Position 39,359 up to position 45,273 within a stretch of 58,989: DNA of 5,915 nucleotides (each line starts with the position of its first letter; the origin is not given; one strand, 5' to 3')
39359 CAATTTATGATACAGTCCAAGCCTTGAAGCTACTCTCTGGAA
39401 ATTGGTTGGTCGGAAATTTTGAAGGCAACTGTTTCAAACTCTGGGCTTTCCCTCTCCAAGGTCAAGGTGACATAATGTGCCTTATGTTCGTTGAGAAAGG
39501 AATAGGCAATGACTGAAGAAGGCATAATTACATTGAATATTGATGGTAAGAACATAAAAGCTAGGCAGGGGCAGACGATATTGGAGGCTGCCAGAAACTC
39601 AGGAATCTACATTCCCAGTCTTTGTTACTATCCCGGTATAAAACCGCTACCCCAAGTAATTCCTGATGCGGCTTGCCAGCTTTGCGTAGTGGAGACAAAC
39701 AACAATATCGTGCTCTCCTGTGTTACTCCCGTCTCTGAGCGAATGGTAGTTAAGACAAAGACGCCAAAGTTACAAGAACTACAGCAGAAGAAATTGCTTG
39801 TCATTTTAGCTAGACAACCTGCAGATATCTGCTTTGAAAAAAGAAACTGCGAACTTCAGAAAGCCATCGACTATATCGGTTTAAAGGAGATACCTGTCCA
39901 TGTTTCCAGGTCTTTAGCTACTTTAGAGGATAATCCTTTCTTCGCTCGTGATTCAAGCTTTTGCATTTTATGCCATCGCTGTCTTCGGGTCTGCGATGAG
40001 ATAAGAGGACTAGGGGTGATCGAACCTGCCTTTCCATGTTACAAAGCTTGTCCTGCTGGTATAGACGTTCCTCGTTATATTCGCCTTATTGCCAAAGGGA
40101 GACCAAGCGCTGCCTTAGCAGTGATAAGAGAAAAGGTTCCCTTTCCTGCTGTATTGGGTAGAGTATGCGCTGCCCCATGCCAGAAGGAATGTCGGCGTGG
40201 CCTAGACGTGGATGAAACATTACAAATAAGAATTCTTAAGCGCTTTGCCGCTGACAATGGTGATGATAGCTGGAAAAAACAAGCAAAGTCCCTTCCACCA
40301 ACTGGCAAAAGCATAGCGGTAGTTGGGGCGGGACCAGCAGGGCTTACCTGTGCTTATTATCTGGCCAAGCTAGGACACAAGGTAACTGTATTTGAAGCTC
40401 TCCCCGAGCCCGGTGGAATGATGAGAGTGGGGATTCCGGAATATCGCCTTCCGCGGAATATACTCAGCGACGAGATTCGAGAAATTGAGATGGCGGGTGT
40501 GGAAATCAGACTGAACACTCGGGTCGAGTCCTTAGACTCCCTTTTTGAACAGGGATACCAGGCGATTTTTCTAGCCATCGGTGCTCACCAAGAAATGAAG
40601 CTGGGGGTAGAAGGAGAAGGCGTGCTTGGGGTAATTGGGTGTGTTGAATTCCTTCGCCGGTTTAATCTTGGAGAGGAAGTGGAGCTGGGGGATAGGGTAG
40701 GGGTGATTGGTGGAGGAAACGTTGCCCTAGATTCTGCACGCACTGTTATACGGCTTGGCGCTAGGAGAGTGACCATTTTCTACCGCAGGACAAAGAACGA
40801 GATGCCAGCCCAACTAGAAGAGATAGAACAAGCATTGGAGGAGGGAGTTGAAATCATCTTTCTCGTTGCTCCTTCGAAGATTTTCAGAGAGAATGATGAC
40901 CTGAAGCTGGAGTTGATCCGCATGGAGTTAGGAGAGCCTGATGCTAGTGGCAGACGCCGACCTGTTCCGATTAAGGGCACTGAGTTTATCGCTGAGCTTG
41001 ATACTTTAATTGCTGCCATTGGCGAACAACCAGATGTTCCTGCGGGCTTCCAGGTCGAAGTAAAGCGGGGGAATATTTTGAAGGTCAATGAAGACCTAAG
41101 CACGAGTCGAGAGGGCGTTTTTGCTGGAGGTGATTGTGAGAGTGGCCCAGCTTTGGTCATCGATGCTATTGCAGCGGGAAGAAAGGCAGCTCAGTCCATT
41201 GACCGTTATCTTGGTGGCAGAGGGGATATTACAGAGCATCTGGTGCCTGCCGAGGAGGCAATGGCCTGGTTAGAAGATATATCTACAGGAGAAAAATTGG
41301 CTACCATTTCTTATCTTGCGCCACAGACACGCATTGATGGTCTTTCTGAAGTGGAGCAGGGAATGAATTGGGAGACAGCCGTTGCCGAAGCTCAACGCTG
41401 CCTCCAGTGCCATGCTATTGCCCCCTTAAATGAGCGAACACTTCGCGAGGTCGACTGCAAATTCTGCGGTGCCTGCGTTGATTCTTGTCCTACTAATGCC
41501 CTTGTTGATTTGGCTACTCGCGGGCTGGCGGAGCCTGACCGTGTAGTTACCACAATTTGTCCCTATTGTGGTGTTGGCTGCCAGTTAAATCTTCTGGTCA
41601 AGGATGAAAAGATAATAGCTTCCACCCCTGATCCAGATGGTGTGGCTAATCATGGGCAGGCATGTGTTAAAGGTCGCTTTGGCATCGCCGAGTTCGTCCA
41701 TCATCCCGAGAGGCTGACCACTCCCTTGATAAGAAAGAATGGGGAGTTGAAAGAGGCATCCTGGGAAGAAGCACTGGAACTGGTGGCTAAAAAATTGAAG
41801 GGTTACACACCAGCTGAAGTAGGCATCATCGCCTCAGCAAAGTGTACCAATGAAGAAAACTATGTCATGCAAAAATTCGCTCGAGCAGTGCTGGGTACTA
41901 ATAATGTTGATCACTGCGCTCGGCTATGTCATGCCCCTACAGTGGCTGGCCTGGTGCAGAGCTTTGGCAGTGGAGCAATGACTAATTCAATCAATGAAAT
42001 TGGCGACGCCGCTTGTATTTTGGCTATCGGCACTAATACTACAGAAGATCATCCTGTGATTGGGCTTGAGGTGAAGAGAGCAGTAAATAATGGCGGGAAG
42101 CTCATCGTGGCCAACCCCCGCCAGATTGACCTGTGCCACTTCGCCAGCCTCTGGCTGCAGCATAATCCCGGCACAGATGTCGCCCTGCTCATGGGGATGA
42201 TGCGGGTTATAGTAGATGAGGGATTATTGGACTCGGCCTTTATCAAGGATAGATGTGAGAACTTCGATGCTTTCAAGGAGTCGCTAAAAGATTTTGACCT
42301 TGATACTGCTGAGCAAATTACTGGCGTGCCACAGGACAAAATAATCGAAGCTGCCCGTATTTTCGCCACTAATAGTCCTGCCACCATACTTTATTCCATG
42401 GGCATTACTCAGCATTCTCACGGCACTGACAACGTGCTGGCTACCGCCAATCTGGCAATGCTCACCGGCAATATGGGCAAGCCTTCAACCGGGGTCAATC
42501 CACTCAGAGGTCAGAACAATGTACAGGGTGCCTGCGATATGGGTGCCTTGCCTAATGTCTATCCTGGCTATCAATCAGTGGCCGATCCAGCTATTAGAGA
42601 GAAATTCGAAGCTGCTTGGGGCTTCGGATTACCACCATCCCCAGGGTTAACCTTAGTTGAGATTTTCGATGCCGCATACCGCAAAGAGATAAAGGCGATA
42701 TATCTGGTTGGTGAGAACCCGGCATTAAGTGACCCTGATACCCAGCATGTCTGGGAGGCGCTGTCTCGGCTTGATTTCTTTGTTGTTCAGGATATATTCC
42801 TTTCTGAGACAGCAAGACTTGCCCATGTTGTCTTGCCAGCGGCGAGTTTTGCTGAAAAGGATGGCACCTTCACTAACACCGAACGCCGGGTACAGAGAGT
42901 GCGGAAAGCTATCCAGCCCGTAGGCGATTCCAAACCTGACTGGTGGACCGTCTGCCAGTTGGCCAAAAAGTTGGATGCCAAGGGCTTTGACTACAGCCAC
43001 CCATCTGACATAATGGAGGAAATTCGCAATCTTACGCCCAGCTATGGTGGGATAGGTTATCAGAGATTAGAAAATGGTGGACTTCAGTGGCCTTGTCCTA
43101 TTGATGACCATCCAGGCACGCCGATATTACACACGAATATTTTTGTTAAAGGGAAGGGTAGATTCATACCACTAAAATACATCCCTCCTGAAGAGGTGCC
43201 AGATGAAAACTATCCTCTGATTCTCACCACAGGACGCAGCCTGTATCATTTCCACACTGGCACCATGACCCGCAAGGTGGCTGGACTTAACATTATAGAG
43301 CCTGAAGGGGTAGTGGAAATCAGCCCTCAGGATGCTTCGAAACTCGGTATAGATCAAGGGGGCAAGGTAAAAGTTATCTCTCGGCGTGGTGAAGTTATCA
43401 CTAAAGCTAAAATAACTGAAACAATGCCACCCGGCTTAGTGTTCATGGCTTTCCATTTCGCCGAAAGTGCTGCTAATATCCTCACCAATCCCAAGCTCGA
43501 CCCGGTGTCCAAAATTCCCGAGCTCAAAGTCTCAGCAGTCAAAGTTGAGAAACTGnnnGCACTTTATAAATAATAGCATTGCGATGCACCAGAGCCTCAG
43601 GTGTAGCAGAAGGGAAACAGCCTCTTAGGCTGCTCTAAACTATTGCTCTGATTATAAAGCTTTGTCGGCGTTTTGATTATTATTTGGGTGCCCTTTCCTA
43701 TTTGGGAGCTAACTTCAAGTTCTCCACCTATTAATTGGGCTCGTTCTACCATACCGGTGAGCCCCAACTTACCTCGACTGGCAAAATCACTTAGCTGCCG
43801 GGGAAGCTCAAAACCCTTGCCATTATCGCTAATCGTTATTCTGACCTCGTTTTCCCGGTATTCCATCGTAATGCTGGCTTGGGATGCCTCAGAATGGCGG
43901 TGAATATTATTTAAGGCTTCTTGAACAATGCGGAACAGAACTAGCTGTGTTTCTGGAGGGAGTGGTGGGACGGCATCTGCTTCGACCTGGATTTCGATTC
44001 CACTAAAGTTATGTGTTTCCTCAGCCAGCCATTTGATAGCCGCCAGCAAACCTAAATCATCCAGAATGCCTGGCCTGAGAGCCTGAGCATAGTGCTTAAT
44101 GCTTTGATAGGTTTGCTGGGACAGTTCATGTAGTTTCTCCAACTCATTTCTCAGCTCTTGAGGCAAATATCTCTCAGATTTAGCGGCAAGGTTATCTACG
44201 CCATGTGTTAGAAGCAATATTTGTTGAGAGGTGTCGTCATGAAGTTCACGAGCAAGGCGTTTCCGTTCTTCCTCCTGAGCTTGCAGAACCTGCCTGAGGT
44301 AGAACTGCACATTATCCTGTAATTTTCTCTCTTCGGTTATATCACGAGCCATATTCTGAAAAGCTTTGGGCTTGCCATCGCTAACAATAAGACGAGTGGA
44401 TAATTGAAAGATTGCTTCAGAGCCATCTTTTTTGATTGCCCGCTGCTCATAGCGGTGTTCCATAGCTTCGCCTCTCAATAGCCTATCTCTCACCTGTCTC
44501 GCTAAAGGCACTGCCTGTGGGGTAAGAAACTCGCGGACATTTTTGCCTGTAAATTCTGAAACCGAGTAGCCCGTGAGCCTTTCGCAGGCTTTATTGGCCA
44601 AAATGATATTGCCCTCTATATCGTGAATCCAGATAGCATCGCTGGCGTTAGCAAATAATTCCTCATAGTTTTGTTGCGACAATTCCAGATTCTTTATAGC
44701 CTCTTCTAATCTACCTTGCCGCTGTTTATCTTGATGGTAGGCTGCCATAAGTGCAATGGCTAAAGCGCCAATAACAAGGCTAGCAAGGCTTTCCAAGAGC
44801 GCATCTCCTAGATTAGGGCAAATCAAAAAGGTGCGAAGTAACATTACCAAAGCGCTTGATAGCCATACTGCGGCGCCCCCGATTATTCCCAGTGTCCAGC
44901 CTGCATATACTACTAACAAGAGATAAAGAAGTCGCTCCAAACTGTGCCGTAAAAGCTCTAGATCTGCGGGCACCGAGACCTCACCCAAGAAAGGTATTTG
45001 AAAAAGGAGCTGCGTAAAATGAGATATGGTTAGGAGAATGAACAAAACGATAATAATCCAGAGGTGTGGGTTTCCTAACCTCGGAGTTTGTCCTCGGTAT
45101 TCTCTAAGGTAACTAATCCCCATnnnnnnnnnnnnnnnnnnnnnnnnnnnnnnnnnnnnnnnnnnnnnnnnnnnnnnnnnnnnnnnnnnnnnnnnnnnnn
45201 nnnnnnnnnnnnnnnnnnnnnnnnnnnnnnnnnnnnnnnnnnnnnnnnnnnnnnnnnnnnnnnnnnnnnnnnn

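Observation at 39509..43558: Single-polypeptide formate dehydrogenase with a GltD-like NAD(P)H flavoprotein module inserted into its N-terminal ferredoxin region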

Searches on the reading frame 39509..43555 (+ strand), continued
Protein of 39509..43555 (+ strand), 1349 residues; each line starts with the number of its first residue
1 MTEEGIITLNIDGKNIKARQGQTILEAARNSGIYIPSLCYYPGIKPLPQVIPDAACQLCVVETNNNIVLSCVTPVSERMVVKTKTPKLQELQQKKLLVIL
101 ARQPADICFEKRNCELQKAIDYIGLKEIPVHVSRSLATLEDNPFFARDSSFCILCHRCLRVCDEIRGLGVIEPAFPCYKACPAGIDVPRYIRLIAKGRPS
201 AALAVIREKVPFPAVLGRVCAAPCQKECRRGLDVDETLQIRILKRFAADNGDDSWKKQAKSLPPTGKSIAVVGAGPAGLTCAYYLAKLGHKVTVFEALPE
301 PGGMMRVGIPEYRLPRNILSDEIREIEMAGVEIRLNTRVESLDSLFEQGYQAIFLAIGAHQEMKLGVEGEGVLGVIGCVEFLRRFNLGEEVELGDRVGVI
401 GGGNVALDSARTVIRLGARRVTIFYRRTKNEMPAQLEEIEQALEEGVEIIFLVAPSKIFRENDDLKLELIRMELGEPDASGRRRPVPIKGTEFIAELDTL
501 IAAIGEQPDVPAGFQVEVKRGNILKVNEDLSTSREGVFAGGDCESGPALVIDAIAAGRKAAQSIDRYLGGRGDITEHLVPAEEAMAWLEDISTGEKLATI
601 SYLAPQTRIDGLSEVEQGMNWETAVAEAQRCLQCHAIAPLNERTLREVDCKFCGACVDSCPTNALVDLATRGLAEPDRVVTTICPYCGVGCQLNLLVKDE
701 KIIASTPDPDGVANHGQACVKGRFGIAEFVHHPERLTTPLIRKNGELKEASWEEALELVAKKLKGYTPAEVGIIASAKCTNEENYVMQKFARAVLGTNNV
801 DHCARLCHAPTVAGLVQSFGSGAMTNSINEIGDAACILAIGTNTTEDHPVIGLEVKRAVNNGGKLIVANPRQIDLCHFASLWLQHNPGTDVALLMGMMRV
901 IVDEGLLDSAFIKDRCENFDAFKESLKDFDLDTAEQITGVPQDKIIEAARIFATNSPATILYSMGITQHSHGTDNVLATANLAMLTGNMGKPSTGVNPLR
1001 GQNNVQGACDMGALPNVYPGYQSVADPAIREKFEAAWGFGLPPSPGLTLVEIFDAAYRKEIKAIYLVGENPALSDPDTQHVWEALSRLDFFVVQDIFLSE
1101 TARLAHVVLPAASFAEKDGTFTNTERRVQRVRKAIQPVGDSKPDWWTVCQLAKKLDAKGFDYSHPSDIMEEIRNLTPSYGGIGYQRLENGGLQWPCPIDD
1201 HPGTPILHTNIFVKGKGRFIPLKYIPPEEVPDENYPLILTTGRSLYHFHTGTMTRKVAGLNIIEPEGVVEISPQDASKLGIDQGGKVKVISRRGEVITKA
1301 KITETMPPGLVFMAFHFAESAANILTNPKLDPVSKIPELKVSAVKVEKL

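Call 85: find_encoding_contigs(protein=P0316, flank=10000, max_places=1)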
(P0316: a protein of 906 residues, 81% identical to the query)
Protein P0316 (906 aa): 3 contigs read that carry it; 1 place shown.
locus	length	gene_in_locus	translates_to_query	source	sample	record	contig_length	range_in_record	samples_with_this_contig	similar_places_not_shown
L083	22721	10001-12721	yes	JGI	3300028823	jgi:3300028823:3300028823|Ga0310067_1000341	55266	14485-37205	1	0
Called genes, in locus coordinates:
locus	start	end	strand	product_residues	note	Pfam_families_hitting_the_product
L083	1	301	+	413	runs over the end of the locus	PF03598:CdhC, PF19436:ACS_CODH_B_C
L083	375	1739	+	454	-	PF04060:FeS, PF03599:CdhD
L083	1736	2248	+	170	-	PF01257:2Fe-2S_thioredx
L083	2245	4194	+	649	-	PF01512:Complex1_51K, PF12837:Fer4_6 (faint), PF10589:NADH_4Fe-4S, PF13237:Fer4_10 (weak), PF14697:Fer4_21 (weak), PF25160:LdpA_Fe-S-bd (weak), PF12797:Fer4_2 (weak)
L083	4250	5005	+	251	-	PF01656:CbiA (weak), PF13614:AAA_31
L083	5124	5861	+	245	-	-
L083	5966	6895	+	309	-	PF02219:MTHFR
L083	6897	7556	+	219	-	PF12654:DUF3786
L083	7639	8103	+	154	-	PF01257:2Fe-2S_thioredx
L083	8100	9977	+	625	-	PF01257:2Fe-2S_thioredx (weak), PF01512:Complex1_51K, PF10531:SLBB, PF10589:NADH_4Fe-4S, PF00037:Fer4 (weak), PF12838:Fer4_7, PF13187:Fer4_9, PF13237:Fer4_10 (weak), +4 more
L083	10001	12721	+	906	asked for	PF00111:Fer2 (weak), PF13510:Fer2_4, PF10588:NADH-G_4Fe-4S_3, PF22117:Fer4_Nqo3, PF12838:Fer4_7, PF04879:Molybdop_Fe4S4, PF00384:Molybdopterin, PF01568:Molydop_binding, +2 more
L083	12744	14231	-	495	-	PF00989:PAS, PF13188:PAS_8, PF08448:PAS_4, PF13426:PAS_9, PF08447:PAS_3, PF07730:HisKA_3, PF02518:HATPase_c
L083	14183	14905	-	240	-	PF00072:Response_reg, PF00196:GerE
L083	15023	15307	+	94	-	-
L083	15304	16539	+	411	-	PF01226:Form_Nir_trans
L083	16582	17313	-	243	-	PF12804:NTP_transf_3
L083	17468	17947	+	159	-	PF04982:TM_HPP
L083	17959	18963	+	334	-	PF02543:Carbam_trans_N (faint), PF00814:TsaD, PF22521:HypF_C_2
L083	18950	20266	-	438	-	PF11013:DUF2851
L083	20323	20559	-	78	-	PF12844:HTH_19, PF13560:HTH_31, PF01381:HTH_3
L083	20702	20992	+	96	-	PF00166:Cpn10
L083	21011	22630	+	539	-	PF00118:Cpn60_TCP1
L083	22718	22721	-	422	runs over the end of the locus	PF00675:Peptidase_M16, PF05193:Peptidase_M16_C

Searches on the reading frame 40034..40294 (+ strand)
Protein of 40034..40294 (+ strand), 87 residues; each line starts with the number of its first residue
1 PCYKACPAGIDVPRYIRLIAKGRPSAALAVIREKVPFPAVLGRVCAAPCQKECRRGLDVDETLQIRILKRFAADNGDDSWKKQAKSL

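Call 91: search_protein_families(library=pfam, proteins=[window:40034-40294:+], max_evalue=10)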
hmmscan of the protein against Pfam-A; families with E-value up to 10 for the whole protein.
seq(87 aa): 2 families
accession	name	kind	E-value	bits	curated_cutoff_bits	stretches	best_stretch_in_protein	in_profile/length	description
PF14691.11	Fer4_20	-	2.1e-18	66.6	25.8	1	1-76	31-108/113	Dihydroprymidine dehydrogenase domain II, 4Fe-4S cluster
PF13187.11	Fer4_9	-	0.016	15.6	27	1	2-55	8-49/52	4Fe-4S dicluster domain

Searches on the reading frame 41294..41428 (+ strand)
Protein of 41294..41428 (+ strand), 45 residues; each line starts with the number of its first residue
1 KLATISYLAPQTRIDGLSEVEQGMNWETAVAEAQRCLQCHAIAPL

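Call 91: search_protein_families(library=pfam, proteins=[window:41294-41428:+], max_evalue=10)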
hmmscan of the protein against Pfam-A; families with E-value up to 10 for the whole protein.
seq(45 aa): 1 family
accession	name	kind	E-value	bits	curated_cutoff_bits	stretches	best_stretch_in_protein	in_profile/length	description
PF14691.11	Fer4_20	-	7.2e-05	23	25.8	1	16-41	4-29/113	Dihydroprymidine dehydrogenase domain II, 4Fe-4S cluster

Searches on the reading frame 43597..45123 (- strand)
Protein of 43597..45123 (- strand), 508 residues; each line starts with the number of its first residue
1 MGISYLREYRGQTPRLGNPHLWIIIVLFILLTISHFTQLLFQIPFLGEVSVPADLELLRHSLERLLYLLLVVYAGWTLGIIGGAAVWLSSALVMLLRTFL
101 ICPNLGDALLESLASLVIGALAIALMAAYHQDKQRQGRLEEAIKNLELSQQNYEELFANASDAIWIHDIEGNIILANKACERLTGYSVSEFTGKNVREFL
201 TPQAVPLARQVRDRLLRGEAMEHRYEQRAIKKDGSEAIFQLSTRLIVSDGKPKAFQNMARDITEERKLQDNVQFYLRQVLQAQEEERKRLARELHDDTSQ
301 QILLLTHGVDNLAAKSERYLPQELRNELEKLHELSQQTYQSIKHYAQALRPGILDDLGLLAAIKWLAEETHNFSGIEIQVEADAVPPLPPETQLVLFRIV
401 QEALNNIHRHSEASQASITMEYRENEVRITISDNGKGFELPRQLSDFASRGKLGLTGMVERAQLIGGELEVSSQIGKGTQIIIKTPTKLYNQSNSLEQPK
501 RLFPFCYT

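Call 7: search_protein_families(library=pfam, proteins=[window:43597-45123:-], max_evalue=0.001)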
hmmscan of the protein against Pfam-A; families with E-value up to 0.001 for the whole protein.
window:43597-45123:- (508 aa): 9 families
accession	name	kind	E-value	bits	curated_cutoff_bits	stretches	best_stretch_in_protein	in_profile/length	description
PF02518.31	HATPase_c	-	7.7e-14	52.5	26.4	1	394-487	4-109/111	Histidine kinase-, DNA gyrase B-, and HSP90-like ATPase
PF13426.13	PAS_9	-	7.9e-12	45.8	27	1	161-264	1-103/103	PAS domain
PF08448.16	PAS_4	-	2.3e-11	44.4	23.1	1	158-266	2-109/110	PAS fold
PF00989.32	PAS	-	6.8e-11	42.6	22.6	1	152-262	2-113/113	PAS fold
PF08447.18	PAS_3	-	1.2e-10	42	25.6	1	174-255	2-85/89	PAS fold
PF07730.19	HisKA_3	-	2.5e-10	41.2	24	1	286-352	1-66/68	Histidine kinase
PF13188.13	PAS_8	-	5.4e-09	36.1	21.8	1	153-209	3-55/65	PAS domain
PF24073.1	DUF7365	-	0.00044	20.8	27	0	114-175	14-74/101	Coiled-coil region of unknown function (DUF7365)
PF13581.12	HATPase_c_2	-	0.00049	20.5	27.4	0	399-441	35-82/127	Histidine kinase-like ATPase domain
